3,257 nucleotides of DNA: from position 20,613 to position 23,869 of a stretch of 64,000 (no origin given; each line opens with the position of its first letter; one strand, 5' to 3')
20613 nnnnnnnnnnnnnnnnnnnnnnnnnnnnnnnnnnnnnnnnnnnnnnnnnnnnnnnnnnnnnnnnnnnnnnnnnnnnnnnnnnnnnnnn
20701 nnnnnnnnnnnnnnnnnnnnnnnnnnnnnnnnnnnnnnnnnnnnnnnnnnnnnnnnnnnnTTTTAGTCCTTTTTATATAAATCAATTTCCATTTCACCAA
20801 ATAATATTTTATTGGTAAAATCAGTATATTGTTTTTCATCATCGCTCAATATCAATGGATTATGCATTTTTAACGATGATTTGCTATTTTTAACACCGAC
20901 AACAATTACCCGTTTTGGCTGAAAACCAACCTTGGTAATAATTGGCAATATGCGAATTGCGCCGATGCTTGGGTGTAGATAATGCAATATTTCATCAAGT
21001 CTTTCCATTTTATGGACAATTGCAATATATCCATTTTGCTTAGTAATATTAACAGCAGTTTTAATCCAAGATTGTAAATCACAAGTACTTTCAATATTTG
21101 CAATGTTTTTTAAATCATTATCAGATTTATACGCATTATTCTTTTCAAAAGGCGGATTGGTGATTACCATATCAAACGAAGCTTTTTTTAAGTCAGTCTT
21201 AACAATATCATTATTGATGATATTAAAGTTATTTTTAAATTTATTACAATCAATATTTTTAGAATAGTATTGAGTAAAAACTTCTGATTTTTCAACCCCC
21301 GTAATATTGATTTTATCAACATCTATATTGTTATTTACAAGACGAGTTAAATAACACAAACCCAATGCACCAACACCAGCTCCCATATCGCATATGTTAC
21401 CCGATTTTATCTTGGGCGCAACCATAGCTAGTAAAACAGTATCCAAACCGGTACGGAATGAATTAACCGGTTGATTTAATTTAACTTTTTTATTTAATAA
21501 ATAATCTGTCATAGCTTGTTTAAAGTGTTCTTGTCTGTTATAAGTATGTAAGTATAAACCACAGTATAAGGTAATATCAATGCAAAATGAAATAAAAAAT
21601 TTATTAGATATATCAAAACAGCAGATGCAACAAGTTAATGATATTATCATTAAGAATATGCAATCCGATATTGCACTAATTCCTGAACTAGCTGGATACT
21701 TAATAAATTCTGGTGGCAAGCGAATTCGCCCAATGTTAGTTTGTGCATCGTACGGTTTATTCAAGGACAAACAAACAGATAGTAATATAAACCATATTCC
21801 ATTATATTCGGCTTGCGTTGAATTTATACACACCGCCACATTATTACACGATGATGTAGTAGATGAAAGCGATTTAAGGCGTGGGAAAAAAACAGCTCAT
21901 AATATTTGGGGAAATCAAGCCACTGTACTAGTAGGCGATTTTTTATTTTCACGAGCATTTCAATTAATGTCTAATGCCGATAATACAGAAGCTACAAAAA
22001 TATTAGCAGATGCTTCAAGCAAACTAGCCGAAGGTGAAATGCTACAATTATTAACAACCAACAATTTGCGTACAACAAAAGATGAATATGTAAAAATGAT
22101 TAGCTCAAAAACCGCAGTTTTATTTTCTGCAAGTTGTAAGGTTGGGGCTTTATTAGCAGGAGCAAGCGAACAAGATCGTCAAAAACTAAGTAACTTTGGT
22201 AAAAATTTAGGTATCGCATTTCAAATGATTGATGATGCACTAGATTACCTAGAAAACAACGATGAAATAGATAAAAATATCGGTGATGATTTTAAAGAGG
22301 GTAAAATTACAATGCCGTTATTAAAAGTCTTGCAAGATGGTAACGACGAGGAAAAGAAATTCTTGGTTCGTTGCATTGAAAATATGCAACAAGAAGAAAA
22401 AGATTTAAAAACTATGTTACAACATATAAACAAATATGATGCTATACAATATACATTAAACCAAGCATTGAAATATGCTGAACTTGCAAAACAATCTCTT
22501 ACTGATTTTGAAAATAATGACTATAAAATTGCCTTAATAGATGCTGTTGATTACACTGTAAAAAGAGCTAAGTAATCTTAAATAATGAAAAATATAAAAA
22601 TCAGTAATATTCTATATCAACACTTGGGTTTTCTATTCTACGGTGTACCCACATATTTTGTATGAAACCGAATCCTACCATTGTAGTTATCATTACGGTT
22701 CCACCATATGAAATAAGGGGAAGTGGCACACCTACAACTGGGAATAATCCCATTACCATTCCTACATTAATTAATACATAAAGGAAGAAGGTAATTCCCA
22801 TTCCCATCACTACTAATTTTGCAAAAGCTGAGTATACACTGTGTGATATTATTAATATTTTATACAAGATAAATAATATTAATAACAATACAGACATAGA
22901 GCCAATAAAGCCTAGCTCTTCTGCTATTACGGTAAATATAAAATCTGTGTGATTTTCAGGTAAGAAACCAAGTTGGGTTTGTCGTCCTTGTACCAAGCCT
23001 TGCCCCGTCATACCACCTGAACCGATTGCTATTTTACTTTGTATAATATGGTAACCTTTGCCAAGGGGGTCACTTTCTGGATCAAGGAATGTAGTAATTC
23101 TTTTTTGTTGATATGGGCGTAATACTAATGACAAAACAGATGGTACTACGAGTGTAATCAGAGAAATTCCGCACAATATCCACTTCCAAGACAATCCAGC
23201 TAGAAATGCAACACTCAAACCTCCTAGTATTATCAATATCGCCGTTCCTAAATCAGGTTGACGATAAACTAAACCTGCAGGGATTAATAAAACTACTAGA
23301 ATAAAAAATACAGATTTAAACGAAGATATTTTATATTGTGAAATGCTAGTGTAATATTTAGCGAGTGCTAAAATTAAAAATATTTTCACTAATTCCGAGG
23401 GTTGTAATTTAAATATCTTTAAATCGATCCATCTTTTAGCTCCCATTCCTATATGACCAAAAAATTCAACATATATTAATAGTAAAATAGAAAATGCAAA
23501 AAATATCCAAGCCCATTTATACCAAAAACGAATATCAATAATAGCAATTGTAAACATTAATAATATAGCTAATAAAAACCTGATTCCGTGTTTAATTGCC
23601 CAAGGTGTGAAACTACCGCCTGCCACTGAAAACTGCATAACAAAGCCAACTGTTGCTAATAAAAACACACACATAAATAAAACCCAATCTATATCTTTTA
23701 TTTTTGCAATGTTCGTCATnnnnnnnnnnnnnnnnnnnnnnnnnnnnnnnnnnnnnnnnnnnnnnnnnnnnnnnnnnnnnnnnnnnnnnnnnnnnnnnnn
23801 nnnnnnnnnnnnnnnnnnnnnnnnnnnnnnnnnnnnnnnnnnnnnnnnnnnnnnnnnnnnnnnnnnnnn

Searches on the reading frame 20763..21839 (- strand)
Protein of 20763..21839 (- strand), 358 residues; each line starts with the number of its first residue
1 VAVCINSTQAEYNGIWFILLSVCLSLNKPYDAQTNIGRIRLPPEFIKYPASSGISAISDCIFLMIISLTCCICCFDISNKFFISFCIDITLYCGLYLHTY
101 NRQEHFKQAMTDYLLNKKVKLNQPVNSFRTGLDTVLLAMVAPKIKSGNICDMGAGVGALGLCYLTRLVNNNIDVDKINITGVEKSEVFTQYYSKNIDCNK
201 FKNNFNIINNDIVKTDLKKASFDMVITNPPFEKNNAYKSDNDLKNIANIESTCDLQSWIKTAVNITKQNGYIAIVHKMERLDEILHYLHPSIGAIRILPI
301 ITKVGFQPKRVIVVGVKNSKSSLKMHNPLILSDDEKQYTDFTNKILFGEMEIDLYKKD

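Call 22: search_protein_families(library=pfam, proteins=[window:20763-21839:-], max_evalue=0.00001)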
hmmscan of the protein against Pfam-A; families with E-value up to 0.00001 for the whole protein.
window:20763-21839:- (358 aa): 5 families
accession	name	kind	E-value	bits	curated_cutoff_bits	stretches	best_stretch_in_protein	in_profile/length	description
PF05175.20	MTS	-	5.6e-12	46.1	23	1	135-238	21-115/170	Methyltransferase small domain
PF02384.22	N6_Mtase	-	5e-11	42.9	20.4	1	138-277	40-184/311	N-6 DNA Methylase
PF13847.12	Methyltransf_31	-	1.8e-08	34.6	27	1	147-276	5-111/145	Methyltransferase domain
PF07669.17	Eco57I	-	6.1e-07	30.1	25.3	1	183-275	30-133/171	Eco57I restriction-modification methylase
PF03602.21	Cons_hypoth95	-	1.9e-06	28.1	24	1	138-240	34-132/182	Conserved hypothetical protein 95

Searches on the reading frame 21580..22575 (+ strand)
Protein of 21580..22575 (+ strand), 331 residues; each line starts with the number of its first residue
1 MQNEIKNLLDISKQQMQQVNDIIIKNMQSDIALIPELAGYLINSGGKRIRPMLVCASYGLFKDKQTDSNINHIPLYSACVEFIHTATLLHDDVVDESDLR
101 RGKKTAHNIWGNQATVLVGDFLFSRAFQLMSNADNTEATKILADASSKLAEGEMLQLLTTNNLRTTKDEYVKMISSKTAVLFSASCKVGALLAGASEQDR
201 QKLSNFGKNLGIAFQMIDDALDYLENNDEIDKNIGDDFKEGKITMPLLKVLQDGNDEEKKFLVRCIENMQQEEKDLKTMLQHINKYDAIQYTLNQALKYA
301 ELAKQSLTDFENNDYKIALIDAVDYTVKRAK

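Call 22: search_protein_families(library=pfam, proteins=[window:21580-22575:+], max_evalue=0.00001)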
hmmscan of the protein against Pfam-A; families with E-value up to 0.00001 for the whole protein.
window:21580-22575:+ (331 aa): 1 family
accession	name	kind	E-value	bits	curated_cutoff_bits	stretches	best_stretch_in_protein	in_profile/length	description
PF00348.22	polyprenyl_synt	-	3.9e-80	269.1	27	1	34-282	4-250/251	Polyprenyl synthetase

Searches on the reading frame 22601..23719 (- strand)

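Call 22: search_protein_families(library=pfam, proteins=[window:22601-23719:-], max_evalue=0.00001)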
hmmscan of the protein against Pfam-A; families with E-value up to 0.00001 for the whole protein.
window:22601-23719:- (372 aa): 1 family
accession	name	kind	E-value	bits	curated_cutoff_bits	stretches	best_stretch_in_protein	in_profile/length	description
PF01098.24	FTSW_RODA_SPOVE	-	7.5e-98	328.2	26.4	1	13-360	3-354/356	Cell cycle protein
